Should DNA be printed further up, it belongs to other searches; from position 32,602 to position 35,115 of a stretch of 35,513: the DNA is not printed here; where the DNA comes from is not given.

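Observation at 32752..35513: Candidate LapD/LapG-like inside-out switch built on a degenerate HD-GYP domain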

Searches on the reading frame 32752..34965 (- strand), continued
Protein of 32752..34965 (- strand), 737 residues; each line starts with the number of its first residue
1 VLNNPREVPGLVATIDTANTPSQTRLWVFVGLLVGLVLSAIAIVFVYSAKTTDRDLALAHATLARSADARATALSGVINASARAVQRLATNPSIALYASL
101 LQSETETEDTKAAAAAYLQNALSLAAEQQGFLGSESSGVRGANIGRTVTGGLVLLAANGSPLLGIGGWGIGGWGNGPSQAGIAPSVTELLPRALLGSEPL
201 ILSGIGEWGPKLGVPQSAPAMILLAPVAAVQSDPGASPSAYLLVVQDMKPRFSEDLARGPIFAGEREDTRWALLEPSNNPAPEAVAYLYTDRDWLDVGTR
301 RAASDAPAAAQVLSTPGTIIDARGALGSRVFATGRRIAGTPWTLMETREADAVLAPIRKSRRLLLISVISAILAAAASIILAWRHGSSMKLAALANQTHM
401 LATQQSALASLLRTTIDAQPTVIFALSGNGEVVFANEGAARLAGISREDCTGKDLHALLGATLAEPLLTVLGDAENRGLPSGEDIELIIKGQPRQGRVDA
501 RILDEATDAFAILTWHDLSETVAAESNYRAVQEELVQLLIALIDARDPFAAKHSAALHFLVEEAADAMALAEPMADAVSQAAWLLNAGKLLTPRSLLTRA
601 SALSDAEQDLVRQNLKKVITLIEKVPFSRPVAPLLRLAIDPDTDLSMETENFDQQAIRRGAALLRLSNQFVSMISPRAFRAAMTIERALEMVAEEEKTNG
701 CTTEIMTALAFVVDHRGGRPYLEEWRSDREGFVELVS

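Call 41: find_encoding_contigs(protein=P0004, flank=6000, max_places=2)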
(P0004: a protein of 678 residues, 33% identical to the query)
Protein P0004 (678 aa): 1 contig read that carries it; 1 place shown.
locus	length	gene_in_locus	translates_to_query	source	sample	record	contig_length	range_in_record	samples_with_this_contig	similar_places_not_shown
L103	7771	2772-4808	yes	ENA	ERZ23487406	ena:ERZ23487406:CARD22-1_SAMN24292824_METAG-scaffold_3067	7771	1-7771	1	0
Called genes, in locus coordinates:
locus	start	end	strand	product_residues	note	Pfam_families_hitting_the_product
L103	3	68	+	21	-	?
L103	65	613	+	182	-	PF00072:Response_reg, PF13556:HTH_30 (faint)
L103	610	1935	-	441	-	-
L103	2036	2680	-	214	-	PF06035:Peptidase_C93, PF04473:DUF553 (weak)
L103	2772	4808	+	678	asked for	PF00989:PAS (weak), PF08448:PAS_4, PF13487:HD_5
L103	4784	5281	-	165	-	PF06319:MmcB-like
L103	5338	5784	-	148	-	-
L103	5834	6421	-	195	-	PF07486:Hydrolase_2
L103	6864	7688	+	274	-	-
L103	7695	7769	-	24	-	?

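Call 49: find_related_loci(query=A3, collection=genome_contigs, flank=10000)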
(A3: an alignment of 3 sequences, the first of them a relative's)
Query A3 (685 aa) in genome_contigs; peptide patterns used: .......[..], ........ (x = any residue, [..] = any of these).
353 stretches matched a pattern; 191 encode a relative of the query (tblastn E <= 1e-3); the best 80 are kept; 79 distinct loci.
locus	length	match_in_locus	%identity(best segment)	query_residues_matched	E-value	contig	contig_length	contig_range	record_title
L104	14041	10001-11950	45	42-681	4e-145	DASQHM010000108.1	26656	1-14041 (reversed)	MAG TPA_asm: Candidatus Cybelea sp. isolate SMAG_U11833 k141_683482, whole genome shotgun sequence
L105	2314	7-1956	40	42-682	2e-136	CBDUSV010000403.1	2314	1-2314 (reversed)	MAG TPA_asm: uncultured bacterium isolate SRR22302374_concoct_103 genome assembly, contig: ERZ26661914.65272, whole geno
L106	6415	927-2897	38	35-681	3e-128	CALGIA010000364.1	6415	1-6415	MAG TPA_asm: uncultured Rhodospirillaceae bacterium isolate ERR2206756_bin.142_CONCOCT_v1.1_MAG genome assembly, contig:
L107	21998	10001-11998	38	26-681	4e-126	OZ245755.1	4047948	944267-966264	MAG: Sphingomonadales bacterium isolate c31bd26c-66b2-48be-909a-eb399b9243b4 genome assembly, chromosome: 1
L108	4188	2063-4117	37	6-681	4e-127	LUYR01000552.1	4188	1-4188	MAG: Rhodospirillales bacterium Alpha_05 Alpha_05_contig_351346, whole genome shotgun sequence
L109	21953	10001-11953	38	40-681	1e-122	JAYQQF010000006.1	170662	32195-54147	MAG: Alphaproteobacteria bacterium isolate SD3112_S42.concoct.075 NODE_22_length_170662_cov_16.7931, whole genome shotgu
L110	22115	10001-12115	38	1-681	5e-121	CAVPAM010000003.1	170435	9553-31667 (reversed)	MAG: uncultured Alphaproteobacteria bacterium isolate MFD09964.bin.1.191 genome assembly, contig: contig_13298, whole ge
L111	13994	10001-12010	42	19-681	6e-121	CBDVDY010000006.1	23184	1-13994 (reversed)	MAG TPA_asm: uncultured Alphaproteobacteria bacterium isolate SRR22302348_concoct_13 genome assembly, contig: ERZ2507359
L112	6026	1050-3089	36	14-681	1e-120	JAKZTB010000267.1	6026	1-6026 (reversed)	MAG: Alphaproteobacteria bacterium isolate Langseth_MAG_00048 Langseth_MAG_00048_000000000267, whole genome shotgun sequ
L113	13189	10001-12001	40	21-681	3e-120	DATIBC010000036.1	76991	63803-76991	MAG TPA_asm: Alphaproteobacteria bacterium isolate SMAG_U16280 k141_1205595, whole genome shotgun sequence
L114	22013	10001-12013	40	15-681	4e-120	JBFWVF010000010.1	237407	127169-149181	MAG: Alphaproteobacteria bacterium isolate CA_2019_TPBF_88 NODE_499_length_237407_cov_35.848500_TPBF, whole genome shotg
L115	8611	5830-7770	40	42-681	1e-119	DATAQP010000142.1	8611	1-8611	MAG TPA_asm: Stellaceae bacterium isolate SMAG_U5470 k141_2473049, whole genome shotgun sequence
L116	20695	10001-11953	37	40-681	4e-119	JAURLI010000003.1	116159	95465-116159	MAG: Alphaproteobacteria bacterium isolate SFB_Oligo_Co_118 k141_109543, whole genome shotgun sequence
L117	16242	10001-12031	39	15-681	3e-119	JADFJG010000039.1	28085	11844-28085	MAG: Proteobacteria bacterium isolate B40T1L10 B40T1L10_NODE2071, whole genome shotgun sequence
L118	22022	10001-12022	37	15-681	1e-118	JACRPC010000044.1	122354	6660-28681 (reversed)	MAG: Rhodospirillales bacterium isolate NC_groundwater_1977_Pr3_S-0.2um_65_12 scaffold_592939, whole genome shotgun sequ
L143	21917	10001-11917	39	46-681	1e-109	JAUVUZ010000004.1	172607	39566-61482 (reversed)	MAG: Alphaproteobacteria bacterium isolate CSMAG_1151 CSMAG_1151_k127_1500631_length_172607_cov_38.2721, whole genome sh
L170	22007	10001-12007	37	18-679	1e-110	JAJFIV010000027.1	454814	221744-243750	MAG: Alphaproteobacteria bacterium isolate OFTM386 OFTM386_26, whole genome shotgun sequence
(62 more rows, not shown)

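Call 55: search_protein_families(library=pfam, proteins=[L102:2755-4077:-, L103:610-1935:-, L101:2556-3785:-, L170:7754-9040:-], max_evalue=1)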
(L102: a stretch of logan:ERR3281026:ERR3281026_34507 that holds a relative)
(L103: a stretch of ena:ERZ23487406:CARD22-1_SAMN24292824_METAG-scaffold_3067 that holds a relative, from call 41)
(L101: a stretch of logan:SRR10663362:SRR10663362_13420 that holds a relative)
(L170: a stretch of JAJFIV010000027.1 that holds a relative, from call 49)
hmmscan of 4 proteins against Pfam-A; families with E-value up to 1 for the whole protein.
L102:2755-4077:- (440 aa): 2 families
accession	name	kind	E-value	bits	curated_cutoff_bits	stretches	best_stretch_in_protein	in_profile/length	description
PF09448.16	MmlI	-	0.15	12.6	29.6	1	115-135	59-80/109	Methylmuconolactone methyl-isomerase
PF17638.7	UL42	-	0.33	11.4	25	1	147-218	11-81/125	HCMV UL42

L103:610-1935:- (441 aa): 2 families
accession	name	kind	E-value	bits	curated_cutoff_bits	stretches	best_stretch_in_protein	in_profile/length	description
PF00563.25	EAL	-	0.026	14.3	31.3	1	280-435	75-233/236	EAL domain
PF18604.6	PreAtp-grasp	-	0.08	13.9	27.5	0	380-427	48-94/94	Pre ATP-grasp domain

L101:2556-3785:- (409 aa): 1 family
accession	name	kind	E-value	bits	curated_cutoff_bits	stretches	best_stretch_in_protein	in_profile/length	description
PF00563.25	EAL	-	7.8e-05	22.6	31.3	1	227-400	62-233/236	EAL domain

L170:7754-9040:- (429 aa): 2 families
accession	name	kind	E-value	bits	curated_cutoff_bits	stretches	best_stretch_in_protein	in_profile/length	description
PF00563.25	EAL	-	0.019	14.7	31.3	1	261-426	62-233/236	EAL domain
PF16566.10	CREPT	-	0.21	12.1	29.3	1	8-50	55-95/147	Cell-cycle alteration and expression-elevated protein in tumour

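Call 56: search_solved_structures(query=L102:2755-4077:-, max_evalue=1, show_alignments=1)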
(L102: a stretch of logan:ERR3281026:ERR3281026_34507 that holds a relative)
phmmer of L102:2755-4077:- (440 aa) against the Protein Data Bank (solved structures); distinct sequences matched with E-value up to 1: 6.
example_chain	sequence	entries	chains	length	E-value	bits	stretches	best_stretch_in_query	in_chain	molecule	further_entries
9fqr_J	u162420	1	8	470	0.36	12.9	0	146-191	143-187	Sperm-associated microtubule inner protein 5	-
9g9l_F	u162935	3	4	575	0.4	12.7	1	145-224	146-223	DNA polymerase lambda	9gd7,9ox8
5khe_A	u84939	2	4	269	0.59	12.2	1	143-230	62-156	capsid protein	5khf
25tv_C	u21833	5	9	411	0.59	12.2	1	135-242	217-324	Protein ELFN1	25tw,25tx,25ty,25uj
9f5x_C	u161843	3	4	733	0.73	11.9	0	132-195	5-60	NADH:ubiquinone oxidoreductase 78 kDa subunit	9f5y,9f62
2bp1_A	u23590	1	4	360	0.94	11.5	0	138-210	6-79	AFLATOXIN B1 ALDEHYDE REDUCTASE MEMBER 2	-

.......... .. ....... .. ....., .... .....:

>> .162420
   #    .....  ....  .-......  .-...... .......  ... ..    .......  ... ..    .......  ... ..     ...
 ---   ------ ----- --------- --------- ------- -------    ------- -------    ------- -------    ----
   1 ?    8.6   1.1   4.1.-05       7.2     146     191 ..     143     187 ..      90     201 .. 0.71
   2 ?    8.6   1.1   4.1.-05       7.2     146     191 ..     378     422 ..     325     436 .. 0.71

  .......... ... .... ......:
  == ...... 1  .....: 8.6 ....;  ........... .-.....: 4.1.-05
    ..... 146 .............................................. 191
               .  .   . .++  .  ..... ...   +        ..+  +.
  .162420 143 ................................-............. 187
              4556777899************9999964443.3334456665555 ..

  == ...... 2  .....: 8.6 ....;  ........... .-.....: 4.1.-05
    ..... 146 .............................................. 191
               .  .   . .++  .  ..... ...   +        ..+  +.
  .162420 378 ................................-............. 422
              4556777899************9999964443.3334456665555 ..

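Call 73: search_protein_families(library=pfam, proteins=[L143:12063-19955:-, L143:12075-19940:+, L143:9106-10113:-, L143:8240-9514:-, L143:6615-9020:-], max_evalue=0.001)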
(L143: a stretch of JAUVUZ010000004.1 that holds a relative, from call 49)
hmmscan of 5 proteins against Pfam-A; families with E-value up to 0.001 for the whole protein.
L143:12063-19955:- (2630 aa): 0 families

L143:12075-19940:+ (2621 aa): 4 families
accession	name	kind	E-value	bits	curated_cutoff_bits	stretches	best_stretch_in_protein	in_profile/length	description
PF00353.25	HemolysinCabind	-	8.8e-18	64.4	23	2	2492-2525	2-35/36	RTX calcium-binding nonapeptide repeat (4 copies)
PF13448.11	DUF4114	-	2.3e-09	38.5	27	1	1243-1302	11-83/85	Domain of unknown function (DUF4114)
PF13519.12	VWA_2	-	9.6e-06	26.6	27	1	1810-1924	3-106/107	von Willebrand factor type A domain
PF17963.7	Big_9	-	0.00054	21.2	23.6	1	2082-2136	40-88/89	Bacterial Ig domain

L143:9106-10113:- (335 aa): 2 families
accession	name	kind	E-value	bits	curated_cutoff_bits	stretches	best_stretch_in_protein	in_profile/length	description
PF06035.17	Peptidase_C93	-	4.3e-15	56.3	27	1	213-313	38-134/162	Bacterial transglutaminase-like cysteine proteinase BTLCP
PF04473.18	DUF553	-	0.00061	19.7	20.5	1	241-311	49-118/140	Transglutaminase-like domain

L143:8240-9514:- (424 aa): 2 families
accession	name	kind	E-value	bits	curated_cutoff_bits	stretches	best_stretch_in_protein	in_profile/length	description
PF00089.32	Trypsin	-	1e-08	35.8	20.6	1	162-292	10-131/220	Trypsin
PF13365.12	Trypsin_2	-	4.4e-07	31.2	27.6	1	180-335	1-140/144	Trypsin-like peptidase domain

L143:6615-9020:- (801 aa): 0 families

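Call 75: predict_structure(alignment_id=A1)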
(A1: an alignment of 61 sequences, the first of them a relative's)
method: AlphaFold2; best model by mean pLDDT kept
length: 737 residues; sequences in the alignment: 61
mean_pLDDT: 86.9   pTM: 0.51
mean pLDDT of the five models: 86.9, 85.8, 84.6, 83.8, 83.5
residues with pLDDT >= 90: 448; 70-90: 216; 50-70: 46; < 50: 27
segments of 3 or more residues with pLDDT < 50: 1-21, 172-175
pLDDT, mean of each block of 10 residues (from residue 1): 40 42 75 89 92 94 94 94 96 96 94 95 94 67 70 93 81 48 78 88 81 82 94 91 91 81 76 82 78 72 82 95 93 95 94 93 90 86 75 70 77 84 94 95 94 96 95 95 94 94 87 93 83 89 89 95 97 95 95 93 94 95 92 95 86 93 96 92 96 88 91 96 90 71
secondary structure, 60 per line:
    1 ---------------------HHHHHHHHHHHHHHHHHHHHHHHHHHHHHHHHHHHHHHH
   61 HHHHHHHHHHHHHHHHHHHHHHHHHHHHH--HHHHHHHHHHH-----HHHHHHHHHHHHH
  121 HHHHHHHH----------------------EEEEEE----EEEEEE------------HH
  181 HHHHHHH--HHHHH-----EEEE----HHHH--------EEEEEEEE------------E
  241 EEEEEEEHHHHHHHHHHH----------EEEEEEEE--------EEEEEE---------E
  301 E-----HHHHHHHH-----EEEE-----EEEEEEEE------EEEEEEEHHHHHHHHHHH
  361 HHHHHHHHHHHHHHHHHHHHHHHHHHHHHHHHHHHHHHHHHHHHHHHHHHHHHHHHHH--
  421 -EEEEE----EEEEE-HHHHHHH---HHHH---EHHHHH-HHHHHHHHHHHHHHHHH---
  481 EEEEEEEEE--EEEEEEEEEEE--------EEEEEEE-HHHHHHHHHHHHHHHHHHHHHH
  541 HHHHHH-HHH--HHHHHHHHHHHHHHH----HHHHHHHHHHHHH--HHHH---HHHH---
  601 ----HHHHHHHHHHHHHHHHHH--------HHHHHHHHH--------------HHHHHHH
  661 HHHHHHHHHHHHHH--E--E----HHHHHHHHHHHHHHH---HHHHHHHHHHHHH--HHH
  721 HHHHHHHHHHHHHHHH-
elements in order (helices of 4 or more, strands of 3 or more residues): H22-89 H92-102 H108-128 E151-156 E161-166 H179-187 H190-194 E200-203 H208-211 E220-227 E240-247 H248-258 E269-276 E285-290 H307-314 E320-323 E329-336 E343-349 H350-418 E422-426 E431-435 H437-443 H447-450 H455-459 H461-477 E481-489 E492-502 E511-517 H519-546 H553-567 H572-584 H587-590 H594-597 H605-622 H631-639 H654-674 H685-699 H703-715 H718-736

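Call 78: fold_search(model_id=the predicted structure, library=pdb)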
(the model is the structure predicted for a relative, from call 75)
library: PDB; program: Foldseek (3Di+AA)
matches with E <= 10: 1010; with E <= 0.001: 161
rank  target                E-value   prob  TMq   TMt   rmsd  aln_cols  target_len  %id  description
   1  9rc0                  8.4e-13  1.00  0.28  0.58   7.4       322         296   20  DvhD, PAS/HD-GYP domains (released 2026-03-04)
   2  9a5d_A                9.2e-09  1.00  0.15  0.17  23.3       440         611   12  Integrative model of WALK-YYCH by crosslinking MS and deep learning (released 2024-09-18)
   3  9rbz_B                1.6e-08  1.00  0.24  0.77   5.2       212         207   25  DvhD, HD-GYP domain, c-di-GMP-bound (released 2026-03-04)
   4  9rbz_A                1.6e-08  1.00  0.24  0.77   5.2       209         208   25  DvhD, HD-GYP domain, c-di-GMP-bound (released 2026-03-04)
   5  9rbz_C                3.5e-08  1.00  0.24  0.80   4.5       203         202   24  DvhD, HD-GYP domain, c-di-GMP-bound (released 2026-03-04)
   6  9rbz_D                5.6e-08  1.00  0.24  0.77   5.1       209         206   25  DvhD, HD-GYP domain, c-di-GMP-bound (released 2026-03-04)
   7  9a65_B                2.2e-07  1.00  0.34  0.37  63.7       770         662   12  Integrative model of YVAQ-MCPB by crosslinking MS and deep learning (released 2024-09-18)
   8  9a69_B                5.9e-07  1.00  0.32  0.36  62.7       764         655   12  Integrative model of MCPB-MCPC by crosslinking MS and deep learning (released 2024-09-18)
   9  4hh2_A                1.5e-06  1.00  0.13  0.24  37.0       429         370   14  Structure of PpsR without the HTH motif from Rb. sphaeroides (released 2013-06-05)
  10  4hh2_D                3.1e-06  1.00  0.14  0.26  36.7       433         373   14  Structure of PpsR without the HTH motif from Rb. sphaeroides (released 2013-06-05)
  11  7a6p_A                3.5e-06  1.00  0.15  0.56   4.8       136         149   22  Structural determinants underlying the adduct lifetime in a short LOV protein PpSB2-LOV (released 2021-03-10)
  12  4hh3_B                4.1e-06  1.00  0.11  0.30  22.6       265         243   13  Structure of the AppA-PpsR2 core complex from Rb. sphaeroides (released 2013-06-05)
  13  7r5n_A                4.9e-06  1.00  0.15  0.55   5.1       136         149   22  Crystal structure of the full-length short LOV protein PF5-LOV from Pseudomonas fluorescens (dark state) (released 2023-08-23)
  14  4hh2_B                5.2e-06  1.00  0.12  0.23  45.0       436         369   13  Structure of PpsR without the HTH motif from Rb. sphaeroides (released 2013-06-05)
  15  8a7f_B                5.7e-06  1.00  0.16  0.28  20.7       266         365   16  Crystal structure of a chimeric LOV-Histidine kinase SB2F1-I66R mutant (asymmetrical variant, trigonal form with long  (released 2024-01-10)
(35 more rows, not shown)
